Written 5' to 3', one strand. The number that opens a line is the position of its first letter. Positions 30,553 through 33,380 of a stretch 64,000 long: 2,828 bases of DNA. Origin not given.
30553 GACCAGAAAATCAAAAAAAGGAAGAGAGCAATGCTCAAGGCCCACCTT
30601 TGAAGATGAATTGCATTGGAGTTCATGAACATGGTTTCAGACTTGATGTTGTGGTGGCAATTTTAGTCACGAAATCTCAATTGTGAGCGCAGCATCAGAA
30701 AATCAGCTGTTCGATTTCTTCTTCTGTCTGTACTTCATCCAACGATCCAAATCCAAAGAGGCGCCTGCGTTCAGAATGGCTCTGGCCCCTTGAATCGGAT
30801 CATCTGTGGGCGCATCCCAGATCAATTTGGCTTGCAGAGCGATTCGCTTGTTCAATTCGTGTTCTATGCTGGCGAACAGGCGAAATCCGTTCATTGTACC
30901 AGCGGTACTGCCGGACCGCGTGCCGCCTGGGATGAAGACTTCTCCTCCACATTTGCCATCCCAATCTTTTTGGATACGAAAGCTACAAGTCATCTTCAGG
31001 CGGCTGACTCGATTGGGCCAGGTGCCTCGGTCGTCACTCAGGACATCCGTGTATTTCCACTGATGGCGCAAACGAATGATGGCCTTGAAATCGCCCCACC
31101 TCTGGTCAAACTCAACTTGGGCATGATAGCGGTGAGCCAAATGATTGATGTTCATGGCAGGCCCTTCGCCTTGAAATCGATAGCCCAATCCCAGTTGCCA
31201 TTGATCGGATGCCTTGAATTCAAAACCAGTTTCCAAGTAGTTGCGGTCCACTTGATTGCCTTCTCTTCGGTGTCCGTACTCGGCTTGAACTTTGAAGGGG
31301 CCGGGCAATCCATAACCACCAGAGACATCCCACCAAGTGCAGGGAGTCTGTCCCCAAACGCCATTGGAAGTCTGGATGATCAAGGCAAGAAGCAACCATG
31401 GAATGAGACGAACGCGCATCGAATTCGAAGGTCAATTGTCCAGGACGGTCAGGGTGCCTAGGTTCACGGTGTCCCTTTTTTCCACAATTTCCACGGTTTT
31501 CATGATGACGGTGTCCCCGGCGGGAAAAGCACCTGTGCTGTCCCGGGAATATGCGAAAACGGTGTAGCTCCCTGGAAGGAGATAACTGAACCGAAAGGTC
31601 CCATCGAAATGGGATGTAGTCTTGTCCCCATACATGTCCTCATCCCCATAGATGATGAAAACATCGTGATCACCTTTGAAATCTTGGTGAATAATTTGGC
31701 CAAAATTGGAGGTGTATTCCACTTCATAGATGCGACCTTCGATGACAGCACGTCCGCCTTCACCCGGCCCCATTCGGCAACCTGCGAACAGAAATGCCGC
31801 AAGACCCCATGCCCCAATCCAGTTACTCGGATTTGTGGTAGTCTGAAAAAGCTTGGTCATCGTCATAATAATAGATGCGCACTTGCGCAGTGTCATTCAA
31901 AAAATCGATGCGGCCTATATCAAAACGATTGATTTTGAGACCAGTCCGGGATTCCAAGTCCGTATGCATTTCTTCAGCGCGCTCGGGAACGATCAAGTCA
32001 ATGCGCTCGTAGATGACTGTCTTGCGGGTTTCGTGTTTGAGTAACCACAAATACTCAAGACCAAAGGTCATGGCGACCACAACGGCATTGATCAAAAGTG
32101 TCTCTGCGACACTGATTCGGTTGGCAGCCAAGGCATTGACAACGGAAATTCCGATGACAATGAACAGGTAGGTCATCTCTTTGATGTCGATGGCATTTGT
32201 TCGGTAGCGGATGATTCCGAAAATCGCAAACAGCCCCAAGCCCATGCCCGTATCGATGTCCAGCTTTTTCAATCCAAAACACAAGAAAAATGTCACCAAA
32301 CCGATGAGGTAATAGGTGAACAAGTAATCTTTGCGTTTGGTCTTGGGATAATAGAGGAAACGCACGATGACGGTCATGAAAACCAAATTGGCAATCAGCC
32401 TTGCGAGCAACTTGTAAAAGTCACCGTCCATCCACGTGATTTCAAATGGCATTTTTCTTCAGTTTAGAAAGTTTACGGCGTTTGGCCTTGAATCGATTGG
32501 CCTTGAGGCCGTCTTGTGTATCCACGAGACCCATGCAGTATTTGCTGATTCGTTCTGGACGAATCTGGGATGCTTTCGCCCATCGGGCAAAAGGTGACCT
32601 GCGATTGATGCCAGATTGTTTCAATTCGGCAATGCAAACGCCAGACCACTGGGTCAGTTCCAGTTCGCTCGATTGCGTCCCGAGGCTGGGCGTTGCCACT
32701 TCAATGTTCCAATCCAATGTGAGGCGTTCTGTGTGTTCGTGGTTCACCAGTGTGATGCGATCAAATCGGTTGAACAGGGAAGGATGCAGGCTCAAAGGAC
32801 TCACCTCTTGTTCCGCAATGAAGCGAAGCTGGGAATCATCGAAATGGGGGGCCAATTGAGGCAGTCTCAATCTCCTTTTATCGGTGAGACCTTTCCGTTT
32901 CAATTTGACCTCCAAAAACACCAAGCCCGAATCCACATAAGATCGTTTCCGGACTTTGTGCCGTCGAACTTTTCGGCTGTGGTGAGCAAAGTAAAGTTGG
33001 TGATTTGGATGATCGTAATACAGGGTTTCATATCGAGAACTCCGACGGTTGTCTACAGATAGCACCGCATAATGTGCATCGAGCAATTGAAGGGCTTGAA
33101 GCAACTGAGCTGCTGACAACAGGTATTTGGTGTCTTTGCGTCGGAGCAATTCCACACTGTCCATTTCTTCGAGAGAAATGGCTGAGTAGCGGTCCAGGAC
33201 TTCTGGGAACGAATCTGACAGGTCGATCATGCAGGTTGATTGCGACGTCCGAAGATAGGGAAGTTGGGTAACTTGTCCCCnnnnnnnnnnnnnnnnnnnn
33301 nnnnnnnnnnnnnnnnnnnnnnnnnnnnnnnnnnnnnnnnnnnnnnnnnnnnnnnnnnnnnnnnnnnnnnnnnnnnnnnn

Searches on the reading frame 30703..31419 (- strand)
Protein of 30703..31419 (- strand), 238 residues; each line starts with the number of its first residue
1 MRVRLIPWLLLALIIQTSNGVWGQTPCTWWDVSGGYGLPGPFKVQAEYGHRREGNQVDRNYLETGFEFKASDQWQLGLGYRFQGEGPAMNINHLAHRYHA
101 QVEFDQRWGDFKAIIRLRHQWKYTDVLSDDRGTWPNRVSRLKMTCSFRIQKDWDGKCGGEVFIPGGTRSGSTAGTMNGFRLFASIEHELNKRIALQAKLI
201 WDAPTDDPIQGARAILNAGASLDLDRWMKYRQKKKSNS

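Call 27: search_protein_families(library=pfam, proteins=[window:30703-31419:-], max_evalue=0.0001)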
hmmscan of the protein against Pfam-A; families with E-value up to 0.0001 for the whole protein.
window:30703-31419:- (238 aa): 1 family
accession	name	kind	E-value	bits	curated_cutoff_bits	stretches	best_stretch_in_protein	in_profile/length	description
PF10677.15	DUF2490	-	2.9e-15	56.9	29.8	1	29-199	4-172/186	Protein of unknown function (DUF2490)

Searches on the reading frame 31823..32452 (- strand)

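Call 48: search_protein_families(library=pfam, proteins=[window:31823-32452:-], max_evalue=0.001)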
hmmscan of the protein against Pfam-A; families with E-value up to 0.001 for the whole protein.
window:31823-32452:- (209 aa): 1 family
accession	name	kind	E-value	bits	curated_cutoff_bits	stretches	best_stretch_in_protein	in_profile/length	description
PF16316.10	DUF4956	-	1.7e-54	184.5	30.6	1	22-195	1-169/169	Domain of unknown function (DUF4956)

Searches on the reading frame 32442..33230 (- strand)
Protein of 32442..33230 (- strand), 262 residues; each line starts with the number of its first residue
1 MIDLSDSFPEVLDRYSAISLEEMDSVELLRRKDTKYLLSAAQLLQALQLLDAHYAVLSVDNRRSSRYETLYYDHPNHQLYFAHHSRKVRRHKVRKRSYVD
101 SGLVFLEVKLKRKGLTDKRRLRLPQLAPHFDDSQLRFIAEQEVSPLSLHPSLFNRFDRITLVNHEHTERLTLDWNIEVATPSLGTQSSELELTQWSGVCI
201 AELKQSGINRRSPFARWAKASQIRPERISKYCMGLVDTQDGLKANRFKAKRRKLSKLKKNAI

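Call 48: search_protein_families(library=pfam, proteins=[window:32442-33230:-], max_evalue=0.001)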
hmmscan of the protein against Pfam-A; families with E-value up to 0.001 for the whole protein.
window:32442-33230:- (262 aa): 1 family
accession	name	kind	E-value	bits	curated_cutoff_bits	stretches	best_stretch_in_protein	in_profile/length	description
PF09359.15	VTC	-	4.6e-23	82.4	23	1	31-235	2-231/235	VTC domain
